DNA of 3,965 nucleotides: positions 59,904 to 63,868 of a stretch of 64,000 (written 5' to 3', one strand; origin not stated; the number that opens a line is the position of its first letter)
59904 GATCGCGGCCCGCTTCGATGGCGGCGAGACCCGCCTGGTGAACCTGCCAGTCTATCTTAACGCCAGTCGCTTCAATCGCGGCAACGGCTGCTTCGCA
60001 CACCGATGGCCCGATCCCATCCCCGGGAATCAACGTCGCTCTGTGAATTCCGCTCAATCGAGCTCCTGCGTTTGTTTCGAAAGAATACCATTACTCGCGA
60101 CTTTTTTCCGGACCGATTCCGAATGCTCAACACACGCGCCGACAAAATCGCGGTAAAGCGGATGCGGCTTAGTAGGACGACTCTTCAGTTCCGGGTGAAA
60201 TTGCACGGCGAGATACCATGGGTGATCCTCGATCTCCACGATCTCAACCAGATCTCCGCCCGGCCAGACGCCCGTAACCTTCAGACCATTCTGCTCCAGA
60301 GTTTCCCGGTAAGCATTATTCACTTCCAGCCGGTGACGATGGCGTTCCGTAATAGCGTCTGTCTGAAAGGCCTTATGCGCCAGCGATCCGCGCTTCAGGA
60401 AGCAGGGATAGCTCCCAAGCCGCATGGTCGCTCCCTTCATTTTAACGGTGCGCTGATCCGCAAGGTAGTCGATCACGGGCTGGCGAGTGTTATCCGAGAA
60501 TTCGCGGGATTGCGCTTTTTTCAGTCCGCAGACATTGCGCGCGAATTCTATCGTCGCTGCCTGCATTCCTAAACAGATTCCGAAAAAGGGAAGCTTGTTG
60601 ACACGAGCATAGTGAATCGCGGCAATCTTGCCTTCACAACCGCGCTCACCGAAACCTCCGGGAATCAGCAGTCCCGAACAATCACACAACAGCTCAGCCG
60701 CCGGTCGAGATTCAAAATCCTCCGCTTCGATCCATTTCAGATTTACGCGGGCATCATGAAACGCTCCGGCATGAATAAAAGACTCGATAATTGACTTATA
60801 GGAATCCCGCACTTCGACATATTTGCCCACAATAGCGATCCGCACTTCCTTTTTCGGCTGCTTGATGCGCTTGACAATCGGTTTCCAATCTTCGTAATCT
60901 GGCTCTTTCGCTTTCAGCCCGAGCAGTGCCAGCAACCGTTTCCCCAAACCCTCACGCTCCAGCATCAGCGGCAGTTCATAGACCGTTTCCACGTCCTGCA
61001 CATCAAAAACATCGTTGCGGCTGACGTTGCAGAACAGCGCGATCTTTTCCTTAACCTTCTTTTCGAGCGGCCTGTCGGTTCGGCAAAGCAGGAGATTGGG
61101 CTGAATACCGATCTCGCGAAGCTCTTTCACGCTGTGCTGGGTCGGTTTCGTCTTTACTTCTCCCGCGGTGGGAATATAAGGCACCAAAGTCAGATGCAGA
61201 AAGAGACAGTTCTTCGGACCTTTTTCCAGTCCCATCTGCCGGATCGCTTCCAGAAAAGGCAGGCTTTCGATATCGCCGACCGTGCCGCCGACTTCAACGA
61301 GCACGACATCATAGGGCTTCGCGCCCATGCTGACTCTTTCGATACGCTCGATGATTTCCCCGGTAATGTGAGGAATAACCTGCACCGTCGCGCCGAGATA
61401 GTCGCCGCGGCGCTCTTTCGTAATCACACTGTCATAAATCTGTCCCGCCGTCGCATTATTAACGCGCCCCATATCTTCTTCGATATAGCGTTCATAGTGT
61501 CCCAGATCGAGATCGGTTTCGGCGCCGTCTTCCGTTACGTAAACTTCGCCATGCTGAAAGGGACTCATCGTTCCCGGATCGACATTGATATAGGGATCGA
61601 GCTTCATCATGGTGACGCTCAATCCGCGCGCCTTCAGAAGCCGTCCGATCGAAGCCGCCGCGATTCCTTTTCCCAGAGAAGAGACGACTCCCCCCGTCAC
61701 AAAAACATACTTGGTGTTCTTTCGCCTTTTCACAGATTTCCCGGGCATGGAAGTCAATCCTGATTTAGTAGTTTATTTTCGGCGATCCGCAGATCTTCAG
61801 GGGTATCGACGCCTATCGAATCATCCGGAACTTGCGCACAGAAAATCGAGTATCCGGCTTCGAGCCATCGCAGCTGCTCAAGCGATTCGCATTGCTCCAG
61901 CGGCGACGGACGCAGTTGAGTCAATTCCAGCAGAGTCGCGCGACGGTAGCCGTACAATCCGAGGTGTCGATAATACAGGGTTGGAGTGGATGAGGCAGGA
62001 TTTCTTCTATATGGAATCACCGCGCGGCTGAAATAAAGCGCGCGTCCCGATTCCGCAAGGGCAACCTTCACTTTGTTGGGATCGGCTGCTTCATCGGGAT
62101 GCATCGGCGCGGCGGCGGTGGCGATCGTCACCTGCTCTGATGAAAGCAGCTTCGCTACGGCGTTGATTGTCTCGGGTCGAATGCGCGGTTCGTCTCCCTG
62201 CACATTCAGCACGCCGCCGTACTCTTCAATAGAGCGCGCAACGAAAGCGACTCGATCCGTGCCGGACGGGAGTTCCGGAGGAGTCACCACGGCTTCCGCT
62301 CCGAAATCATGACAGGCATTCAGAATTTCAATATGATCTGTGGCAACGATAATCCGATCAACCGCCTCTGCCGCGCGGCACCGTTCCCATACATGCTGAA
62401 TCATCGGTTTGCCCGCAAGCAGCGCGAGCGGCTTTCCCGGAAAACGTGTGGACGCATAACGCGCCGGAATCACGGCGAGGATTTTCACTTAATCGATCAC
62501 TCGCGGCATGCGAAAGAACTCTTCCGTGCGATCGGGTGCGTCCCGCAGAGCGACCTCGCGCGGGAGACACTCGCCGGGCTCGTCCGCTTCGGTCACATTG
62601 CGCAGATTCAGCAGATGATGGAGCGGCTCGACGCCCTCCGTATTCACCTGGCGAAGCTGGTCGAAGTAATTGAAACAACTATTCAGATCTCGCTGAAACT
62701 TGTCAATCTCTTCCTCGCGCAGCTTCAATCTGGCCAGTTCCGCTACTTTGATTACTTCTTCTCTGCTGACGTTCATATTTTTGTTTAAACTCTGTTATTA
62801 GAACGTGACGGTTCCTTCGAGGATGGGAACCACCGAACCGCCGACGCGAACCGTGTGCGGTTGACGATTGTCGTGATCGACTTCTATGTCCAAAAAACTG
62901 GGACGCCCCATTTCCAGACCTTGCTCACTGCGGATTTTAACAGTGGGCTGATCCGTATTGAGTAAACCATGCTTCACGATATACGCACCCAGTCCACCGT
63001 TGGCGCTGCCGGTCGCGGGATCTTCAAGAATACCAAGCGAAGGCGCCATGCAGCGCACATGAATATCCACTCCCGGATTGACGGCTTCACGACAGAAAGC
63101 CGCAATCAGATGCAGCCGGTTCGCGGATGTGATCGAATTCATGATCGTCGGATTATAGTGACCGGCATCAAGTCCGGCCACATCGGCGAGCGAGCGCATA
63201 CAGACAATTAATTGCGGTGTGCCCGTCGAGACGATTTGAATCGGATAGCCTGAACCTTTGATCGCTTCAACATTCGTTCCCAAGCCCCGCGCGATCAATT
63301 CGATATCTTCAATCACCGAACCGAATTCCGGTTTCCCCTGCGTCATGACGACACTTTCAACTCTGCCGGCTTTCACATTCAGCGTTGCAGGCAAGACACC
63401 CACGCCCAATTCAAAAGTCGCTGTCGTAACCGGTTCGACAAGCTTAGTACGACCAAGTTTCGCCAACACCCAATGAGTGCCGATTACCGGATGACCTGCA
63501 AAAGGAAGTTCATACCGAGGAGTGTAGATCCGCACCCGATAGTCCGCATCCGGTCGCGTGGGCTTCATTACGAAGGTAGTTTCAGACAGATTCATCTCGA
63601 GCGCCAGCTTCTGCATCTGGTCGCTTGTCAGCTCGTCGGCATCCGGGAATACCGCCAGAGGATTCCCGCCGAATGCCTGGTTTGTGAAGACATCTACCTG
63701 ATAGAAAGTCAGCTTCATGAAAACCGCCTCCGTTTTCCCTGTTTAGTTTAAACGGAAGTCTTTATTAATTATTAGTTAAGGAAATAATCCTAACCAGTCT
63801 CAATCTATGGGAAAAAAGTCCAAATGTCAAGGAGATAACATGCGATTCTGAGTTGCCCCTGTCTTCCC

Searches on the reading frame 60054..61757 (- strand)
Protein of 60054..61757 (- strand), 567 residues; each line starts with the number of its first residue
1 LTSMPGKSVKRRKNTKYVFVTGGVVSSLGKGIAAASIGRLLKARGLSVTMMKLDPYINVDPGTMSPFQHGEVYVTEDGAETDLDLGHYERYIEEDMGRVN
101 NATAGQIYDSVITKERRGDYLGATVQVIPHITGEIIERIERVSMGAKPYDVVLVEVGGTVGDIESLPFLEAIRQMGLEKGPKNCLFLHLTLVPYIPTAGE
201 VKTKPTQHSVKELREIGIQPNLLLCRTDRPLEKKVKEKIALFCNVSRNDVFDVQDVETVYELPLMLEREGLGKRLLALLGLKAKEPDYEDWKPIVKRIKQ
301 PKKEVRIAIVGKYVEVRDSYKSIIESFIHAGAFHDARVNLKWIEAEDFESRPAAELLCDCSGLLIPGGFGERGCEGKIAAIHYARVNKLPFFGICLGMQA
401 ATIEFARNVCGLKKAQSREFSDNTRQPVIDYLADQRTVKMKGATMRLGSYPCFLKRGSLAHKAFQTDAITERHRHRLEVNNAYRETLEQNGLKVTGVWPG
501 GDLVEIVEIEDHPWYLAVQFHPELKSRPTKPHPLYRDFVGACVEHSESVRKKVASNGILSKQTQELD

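Call 30: search_protein_families(library=pfam, proteins=[window:60054-61757:-], max_evalue=0.001)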
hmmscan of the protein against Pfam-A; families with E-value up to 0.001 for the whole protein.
window:60054-61757:- (567 aa): 3 families
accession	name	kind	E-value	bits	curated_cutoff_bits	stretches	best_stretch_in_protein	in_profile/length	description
PF06418.20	CTP_synth_N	-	7.8e-126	419.3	26.1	1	16-280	1-264/265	CTP synthase N-terminus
PF00117.34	GATase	-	3.1e-39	135.1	22.8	1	316-539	2-188/190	Glutamine amidotransferase class-I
PF07722.19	Peptidase_C26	-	2e-07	31.5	20.5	1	378-523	95-219/219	Peptidase C26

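Call 51: find_related_loci(query=window:60054-61757:-, collection=genome_contigs, flank=1000)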
Query window:60054-61757:- (567 aa) in genome_contigs; peptide patterns used: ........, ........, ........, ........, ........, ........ (x = any residue, [..] = any of these).
600 stretches matched a pattern (row limit reached: there are more); 555 encode a relative of the query (tblastn E <= 1e-3); the best 80 are kept; 80 distinct loci.
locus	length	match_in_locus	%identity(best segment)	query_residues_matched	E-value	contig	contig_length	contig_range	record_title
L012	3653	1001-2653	76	5-555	0e+0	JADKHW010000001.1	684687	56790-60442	MAG: bacterium isolate Skiv_18-Q3-R9-52_BATAC.286 tig00002208-10-6865150, whole genome shotgun sequence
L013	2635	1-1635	76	11-553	0e+0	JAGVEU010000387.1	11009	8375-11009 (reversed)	MAG: Calditrichaeota bacterium isolate DeMMO2_36 c_000000083141, whole genome shotgun sequence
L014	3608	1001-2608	59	7-545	0e+0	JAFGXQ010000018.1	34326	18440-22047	MAG: Deltaproteobacteria bacterium isolate ZodW_Metabat.4 k87_1935710, whole genome shotgun sequence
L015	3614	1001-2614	59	9-547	0e+0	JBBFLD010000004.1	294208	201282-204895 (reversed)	MAG: Melioribacteraceae bacterium isolate Uz-U4-16 NODE_4_length_294208_cov_11.711404, whole genome shotgun sequence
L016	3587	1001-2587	58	15-544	0e+0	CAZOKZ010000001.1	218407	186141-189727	MAG TPA_asm: uncultured Candidatus Sumerlaeota bacterium isolate SRP304446_co1_162 genome assembly, contig: NODE_8_lengt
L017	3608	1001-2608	56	12-548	0e+0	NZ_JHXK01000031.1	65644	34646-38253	Clostridium beijerinckii HUN142 T483DRAFT_scaffold00024.24_C, whole genome shotgun sequence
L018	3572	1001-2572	57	15-539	0e+0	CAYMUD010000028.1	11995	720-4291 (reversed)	MAG TPA_asm: uncultured Clostridia bacterium isolate binchicken_co218_264 genome assembly, contig: NODE_5952_length_1199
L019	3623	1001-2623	59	7-548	0e+0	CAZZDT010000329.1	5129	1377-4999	MAG TPA_asm: uncultured Bdellovibrionales bacterium isolate binchicken_co76_449 genome assembly, contig: NODE_21381_leng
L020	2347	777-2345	57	15-538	0e+0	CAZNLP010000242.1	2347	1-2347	MAG TPA_asm: uncultured Clostridia bacterium isolate binchicken_co218_140 genome assembly, contig: NODE_71698_length_234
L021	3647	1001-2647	57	10-563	0e+0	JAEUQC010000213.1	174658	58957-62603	MAG: Bryobacterales bacterium isolate new MAG-241 k141_4122495, whole genome shotgun sequence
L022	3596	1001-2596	57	15-549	0e+0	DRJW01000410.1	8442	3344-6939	MAG TPA_asm: Nitrospirae bacterium isolate HyVt-426 HyVt-426_k95_79838, whole genome shotgun sequence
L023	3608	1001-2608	57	2-539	0e+0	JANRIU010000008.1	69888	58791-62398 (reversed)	MAG: Gemmatimonadales bacterium isolate bins.27 k141_4711027, whole genome shotgun sequence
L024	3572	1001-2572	58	16-541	0e+0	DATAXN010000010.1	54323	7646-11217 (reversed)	MAG TPA_asm: Bryobacteraceae bacterium isolate SMAG_U5654 k141_749346, whole genome shotgun sequence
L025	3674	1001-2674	56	5-563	0e+0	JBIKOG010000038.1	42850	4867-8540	MAG: Bryobacteraceae bacterium isolate ME2014-11-02_3300042937_group5_bin127 Rohwer_bin4_scaffold_291_c1, whole genome s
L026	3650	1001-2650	58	15-556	0e+0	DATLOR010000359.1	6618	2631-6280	MAG TPA_asm: Pyrinomonadaceae bacterium isolate SMAG_U13831 k141_4548945, whole genome shotgun sequence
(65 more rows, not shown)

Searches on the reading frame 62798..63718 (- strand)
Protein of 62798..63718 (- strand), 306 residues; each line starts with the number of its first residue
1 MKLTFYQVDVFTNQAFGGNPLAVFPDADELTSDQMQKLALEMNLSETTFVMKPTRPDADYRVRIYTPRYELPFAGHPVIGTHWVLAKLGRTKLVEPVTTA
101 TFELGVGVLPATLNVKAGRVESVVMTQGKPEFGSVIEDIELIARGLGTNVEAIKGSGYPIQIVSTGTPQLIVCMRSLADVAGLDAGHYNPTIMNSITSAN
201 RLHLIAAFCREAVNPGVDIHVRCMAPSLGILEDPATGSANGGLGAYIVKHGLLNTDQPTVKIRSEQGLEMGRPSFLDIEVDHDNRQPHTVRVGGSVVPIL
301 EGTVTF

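Call 30: search_protein_families(library=pfam, proteins=[window:62798-63718:-], max_evalue=0.001)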
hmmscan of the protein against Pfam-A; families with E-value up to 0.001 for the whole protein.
window:62798-63718:- (306 aa): 2 families
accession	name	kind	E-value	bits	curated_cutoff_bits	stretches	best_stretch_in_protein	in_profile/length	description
PF02567.21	PhzC-PhzF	-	8e-63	213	27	1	8-302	1-281/281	Phenazine biosynthesis-like protein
PF05544.16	Pro_racemase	-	1.3e-06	28.2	27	1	47-127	56-136/325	Proline racemase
